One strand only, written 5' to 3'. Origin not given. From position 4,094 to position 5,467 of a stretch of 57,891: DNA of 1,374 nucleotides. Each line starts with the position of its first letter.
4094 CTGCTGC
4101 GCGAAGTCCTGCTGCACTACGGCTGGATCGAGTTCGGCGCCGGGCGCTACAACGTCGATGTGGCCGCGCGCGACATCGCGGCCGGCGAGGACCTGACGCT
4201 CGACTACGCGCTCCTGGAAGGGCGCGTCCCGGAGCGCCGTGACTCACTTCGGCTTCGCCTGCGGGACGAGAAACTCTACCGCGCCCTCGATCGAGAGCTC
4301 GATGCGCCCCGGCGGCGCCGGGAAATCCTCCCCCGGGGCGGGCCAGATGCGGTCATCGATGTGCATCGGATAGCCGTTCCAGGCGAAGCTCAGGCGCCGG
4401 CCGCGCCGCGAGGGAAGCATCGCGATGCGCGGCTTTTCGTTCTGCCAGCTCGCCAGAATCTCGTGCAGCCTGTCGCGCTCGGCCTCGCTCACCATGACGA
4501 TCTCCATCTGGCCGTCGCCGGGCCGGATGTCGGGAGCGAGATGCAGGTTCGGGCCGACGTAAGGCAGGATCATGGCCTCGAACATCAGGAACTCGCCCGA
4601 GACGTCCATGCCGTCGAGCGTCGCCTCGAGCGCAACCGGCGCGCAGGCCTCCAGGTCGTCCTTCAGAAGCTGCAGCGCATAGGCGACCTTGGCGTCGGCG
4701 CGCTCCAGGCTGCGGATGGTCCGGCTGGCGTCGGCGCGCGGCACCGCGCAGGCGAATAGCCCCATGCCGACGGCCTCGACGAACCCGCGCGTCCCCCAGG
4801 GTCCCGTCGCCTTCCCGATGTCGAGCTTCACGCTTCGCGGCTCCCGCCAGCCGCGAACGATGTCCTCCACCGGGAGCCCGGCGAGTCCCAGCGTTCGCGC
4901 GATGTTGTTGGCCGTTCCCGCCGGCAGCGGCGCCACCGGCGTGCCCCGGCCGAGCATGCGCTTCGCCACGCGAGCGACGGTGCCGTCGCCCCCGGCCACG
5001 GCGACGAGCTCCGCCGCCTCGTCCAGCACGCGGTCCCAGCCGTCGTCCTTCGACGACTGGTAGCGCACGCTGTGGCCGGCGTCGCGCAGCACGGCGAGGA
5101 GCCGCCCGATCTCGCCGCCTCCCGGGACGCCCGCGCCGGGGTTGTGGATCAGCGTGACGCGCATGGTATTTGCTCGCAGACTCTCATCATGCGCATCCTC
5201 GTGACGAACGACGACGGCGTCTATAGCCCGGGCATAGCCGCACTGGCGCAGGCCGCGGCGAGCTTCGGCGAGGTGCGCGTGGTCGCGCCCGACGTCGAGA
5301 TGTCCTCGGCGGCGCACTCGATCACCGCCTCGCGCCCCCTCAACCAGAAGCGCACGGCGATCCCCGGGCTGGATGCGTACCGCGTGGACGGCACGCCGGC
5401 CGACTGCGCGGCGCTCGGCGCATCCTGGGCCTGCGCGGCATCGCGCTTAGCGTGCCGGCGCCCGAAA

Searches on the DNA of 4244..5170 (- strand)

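Call 40: search_with_rna_model(model_id=R1, sources=[L002, L003, L004, L005, L006, L007, L008, L009, L010, L011, L012, L013, L014, L015, L016, L017, L018, L019, L020, L021, L022, L023, L024, L025, L026, L027, L028, L029, L030, L031, L032, L033, L034, L035, L036, L037, L038, L039, L040, L041, L042, L043, L044, L045, L046, L047], max_evalue=5)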
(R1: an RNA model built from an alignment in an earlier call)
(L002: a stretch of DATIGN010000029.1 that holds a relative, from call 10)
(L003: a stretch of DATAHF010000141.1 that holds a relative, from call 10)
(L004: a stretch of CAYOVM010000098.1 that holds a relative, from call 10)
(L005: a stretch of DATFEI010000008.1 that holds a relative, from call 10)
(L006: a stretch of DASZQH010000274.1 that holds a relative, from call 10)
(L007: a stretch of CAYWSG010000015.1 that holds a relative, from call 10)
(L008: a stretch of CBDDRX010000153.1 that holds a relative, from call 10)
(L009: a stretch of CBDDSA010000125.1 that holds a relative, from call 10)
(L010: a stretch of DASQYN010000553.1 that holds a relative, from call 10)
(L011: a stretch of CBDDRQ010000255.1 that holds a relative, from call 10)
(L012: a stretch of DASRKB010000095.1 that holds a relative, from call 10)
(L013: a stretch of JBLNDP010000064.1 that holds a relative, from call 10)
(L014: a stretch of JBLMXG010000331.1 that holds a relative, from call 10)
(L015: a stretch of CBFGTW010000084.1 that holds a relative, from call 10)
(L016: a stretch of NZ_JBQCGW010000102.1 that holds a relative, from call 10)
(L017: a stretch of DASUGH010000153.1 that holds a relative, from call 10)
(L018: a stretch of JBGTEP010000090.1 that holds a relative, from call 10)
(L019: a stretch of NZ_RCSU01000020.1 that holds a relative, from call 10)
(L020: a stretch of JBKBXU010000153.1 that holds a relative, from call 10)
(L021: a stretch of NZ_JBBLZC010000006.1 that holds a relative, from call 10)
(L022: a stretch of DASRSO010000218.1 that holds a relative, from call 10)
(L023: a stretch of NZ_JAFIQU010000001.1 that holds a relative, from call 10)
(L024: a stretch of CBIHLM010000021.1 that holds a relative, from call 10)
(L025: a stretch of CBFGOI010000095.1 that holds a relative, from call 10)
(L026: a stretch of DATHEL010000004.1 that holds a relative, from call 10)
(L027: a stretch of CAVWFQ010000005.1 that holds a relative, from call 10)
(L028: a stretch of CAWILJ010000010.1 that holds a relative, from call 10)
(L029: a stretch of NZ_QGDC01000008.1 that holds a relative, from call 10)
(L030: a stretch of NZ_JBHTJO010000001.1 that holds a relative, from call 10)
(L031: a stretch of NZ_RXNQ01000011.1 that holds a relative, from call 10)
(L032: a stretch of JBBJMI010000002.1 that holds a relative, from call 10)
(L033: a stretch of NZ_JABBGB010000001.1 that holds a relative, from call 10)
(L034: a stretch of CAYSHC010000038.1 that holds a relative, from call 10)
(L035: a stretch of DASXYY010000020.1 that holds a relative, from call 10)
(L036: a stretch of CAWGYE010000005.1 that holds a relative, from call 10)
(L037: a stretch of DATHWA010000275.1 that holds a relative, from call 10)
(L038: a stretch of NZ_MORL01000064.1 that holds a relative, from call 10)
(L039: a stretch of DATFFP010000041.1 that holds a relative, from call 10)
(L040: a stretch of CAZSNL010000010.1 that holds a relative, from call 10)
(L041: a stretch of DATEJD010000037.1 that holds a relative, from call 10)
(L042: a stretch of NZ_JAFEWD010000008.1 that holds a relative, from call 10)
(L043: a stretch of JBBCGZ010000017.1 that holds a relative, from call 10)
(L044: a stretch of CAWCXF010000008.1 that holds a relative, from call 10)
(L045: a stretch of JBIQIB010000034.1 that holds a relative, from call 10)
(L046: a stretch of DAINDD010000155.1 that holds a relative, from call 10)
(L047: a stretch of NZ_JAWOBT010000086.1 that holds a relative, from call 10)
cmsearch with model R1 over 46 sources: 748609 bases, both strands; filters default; matches with E-value up to 5: 1.
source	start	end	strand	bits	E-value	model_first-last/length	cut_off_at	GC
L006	9878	9955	-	33.2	3.7e-05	1-64/64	no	0.69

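Call 41: search_with_rna_model(model_id=R1, sources=[L002, L003, L004, L005, L006], max_evalue=10, filters=off)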
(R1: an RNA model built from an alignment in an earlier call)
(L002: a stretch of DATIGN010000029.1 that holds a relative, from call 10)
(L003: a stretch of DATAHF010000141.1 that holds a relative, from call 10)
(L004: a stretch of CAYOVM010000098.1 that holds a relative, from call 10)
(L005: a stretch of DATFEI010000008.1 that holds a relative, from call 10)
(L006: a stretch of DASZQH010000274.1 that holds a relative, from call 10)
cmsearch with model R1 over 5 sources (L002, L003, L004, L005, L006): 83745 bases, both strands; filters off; matches with E-value up to 10: 7.
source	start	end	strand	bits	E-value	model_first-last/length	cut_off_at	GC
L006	9878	9955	-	33.1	4.2e-06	1-64/64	no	0.69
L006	10404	10484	-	12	1.8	1-64/64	no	0.63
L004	10194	10219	-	11.4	2.7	19-46/64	no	0.77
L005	11200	11271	+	11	3.5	1-64/64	no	0.62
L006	673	756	-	10.6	4.3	1-64/64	no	0.65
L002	10292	10320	-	9.6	7.9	17-48/64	no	0.72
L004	3339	3386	-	9.5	8.6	16-48/64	no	0.67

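Call 42: search_with_rna_model(model_id=R1, sources=[L007, L008, L009, L010, L011, L012], max_evalue=10, filters=off)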
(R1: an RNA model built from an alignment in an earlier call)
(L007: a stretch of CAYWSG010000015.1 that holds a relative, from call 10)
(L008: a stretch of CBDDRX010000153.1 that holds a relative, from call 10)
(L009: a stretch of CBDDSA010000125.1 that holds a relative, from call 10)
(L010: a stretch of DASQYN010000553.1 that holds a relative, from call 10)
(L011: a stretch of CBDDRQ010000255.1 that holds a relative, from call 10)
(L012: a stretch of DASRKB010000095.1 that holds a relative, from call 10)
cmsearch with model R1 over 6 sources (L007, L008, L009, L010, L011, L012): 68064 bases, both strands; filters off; matches with E-value up to 10: 5.
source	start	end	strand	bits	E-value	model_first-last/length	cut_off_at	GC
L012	287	346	-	25.3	0.00041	1-64/64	no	0.75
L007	15473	15536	-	13.9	0.46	1-64/64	no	0.62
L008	9355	9438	-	13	0.83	1-64/64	no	0.7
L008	9895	9917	-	11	2.7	1-64/64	no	0.61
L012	287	346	+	10.6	3.5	1-64/64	no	0.75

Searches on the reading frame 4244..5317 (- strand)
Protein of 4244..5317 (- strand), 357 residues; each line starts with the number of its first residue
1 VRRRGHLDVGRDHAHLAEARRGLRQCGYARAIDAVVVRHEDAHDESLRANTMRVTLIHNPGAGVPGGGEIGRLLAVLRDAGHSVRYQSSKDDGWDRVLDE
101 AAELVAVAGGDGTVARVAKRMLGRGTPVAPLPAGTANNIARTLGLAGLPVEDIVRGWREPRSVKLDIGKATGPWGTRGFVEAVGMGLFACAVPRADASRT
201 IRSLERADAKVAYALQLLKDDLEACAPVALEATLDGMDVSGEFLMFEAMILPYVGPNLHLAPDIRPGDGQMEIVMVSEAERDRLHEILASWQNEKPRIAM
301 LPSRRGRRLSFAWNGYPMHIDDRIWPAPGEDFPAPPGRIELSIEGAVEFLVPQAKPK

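Call 8: search_protein_families(library=pfam, proteins=[window:4244-5317:-], max_evalue=0.01)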
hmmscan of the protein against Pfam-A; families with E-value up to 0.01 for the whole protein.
window:4244-5317:- (357 aa): 3 families
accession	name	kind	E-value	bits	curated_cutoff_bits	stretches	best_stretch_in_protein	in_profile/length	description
PF00781.29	DAGK_cat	-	7.1e-16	58.4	23.6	1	53-169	1-124/125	Diacylglycerol kinase catalytic domain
PF19279.4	YegS_C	-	3.6e-06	27.3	27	1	195-290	9-103/158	YegS C-terminal NAD kinase beta sandwich-like domain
PF01513.26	NAD_kinase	-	1.4e-05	25.8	25.5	1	89-136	60-107/130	ATP-NAD kinase N-terminal domain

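Call 10: find_related_loci(query=window:4244-5170:-, collection=genome_contigs, flank=10000)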
Query window:4244-5170:- (308 aa) in genome_contigs; peptide patterns used: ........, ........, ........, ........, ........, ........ (x = any residue, [..] = any of these).
164 stretches matched a pattern; 46 encode a relative of the query (tblastn E <= 1e-3); 46 distinct loci.
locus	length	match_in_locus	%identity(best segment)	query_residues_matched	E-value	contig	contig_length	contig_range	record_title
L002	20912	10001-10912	57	1-306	9e-110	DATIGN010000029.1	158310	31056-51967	MAG TPA_asm: Burkholderiales bacterium isolate SMAG_U16422 k141_1326608, whole genome shotgun sequence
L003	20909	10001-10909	58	1-308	1e-109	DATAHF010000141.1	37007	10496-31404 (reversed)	MAG TPA_asm: Burkholderiales bacterium isolate SMAG_U6848 k141_3722976, whole genome shotgun sequence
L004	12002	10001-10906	59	2-303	5e-109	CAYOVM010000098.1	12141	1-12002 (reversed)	MAG TPA_asm: uncultured Enterobacteriaceae bacterium isolate SRP150892_co2_9 genome assembly, contig: NODE_7833_length_1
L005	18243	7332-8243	55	1-306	3e-108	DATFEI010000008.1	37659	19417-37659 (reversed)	MAG TPA_asm: Burkholderiales bacterium isolate SMAG_U8603 k141_1751638, whole genome shotgun sequence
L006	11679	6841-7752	57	2-306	5e-105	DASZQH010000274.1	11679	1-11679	MAG TPA_asm: Burkholderiales bacterium isolate SMAG_U5992 k141_311636, whole genome shotgun sequence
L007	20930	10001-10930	55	1-304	1e-101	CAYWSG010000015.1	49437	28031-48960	MAG TPA_asm: uncultured Enterobacteriaceae bacterium isolate binchicken_co350_167 genome assembly, contig: NODE_1050_len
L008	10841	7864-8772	56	2-306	8e-101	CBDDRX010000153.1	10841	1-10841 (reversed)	uncultured bacterium isolate s9_12 genome assembly, contig: s9_12.fak141_795015, whole genome shotgun sequence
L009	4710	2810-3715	52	2-308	2e-98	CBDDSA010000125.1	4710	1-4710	uncultured bacterium isolate s14_89 genome assembly, contig: k141_421839, whole genome shotgun sequence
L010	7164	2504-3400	54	1-303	6e-94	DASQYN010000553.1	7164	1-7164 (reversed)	MAG TPA_asm: Burkholderiales bacterium isolate SMAG_U11066 k141_94242, whole genome shotgun sequence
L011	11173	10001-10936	51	2-307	1e-92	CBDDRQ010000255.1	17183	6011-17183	uncultured bacterium isolate s10_2 genome assembly, contig: k141_949790, whole genome shotgun sequence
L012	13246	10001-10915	51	1-303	1e-90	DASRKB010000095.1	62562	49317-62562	MAG TPA_asm: Burkholderiales bacterium isolate SMAG_U10151 k141_96603, whole genome shotgun sequence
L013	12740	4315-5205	50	3-303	2e-88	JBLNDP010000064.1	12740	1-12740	MAG: Clostridia bacterium isolate MAG96 PRJNA917189_bin3_renamed_63, whole genome shotgun sequence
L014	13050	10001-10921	44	3-306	2e-72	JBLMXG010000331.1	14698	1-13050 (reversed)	MAG: Chloroflexota bacterium isolate MAG262 PRJNA957066_bin42_renamed_330, whole genome shotgun sequence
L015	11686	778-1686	41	3-303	3e-58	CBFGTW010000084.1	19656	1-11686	MAG TPA_asm: uncultured Verrucomicrobiales bacterium isolate SRR17295757_concoct_128 genome assembly, contig: ERZ2339851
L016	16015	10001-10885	40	7-307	6e-51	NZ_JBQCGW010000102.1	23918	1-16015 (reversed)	MAG: Pseudobacter sp. isolate bin582 k127_3279081, whole genome shotgun sequence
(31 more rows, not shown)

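Call 94: search_protein_families(library=pfam, proteins=[L006:10489-10983:-, L006:9950-10372:-, L006:9443-9904:-, L006:8898-9437:-], max_evalue=0.01)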
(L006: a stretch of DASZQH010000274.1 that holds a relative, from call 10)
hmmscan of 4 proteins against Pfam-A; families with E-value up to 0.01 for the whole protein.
L006:10489-10983:- (164 aa): 0 families

L006:9950-10372:- (140 aa): 1 family
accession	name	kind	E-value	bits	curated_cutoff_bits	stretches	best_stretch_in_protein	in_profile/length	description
PF02566.24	OsmC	-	4.5e-13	49.9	27.5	1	36-130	3-100/100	OsmC-like protein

L006:9443-9904:- (153 aa): 2 families
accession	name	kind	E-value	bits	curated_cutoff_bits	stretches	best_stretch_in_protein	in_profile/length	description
PF06094.17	GGACT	-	6.1e-19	69.2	22.8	1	16-130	1-110/120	Gamma-glutamyl cyclotransferase, AIG2-like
PF21986.1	AH_C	-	6.1e-06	26.7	27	1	15-96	2-84/123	Allophanate hydrolase C-terminal domain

L006:8898-9437:- (179 aa): 0 families
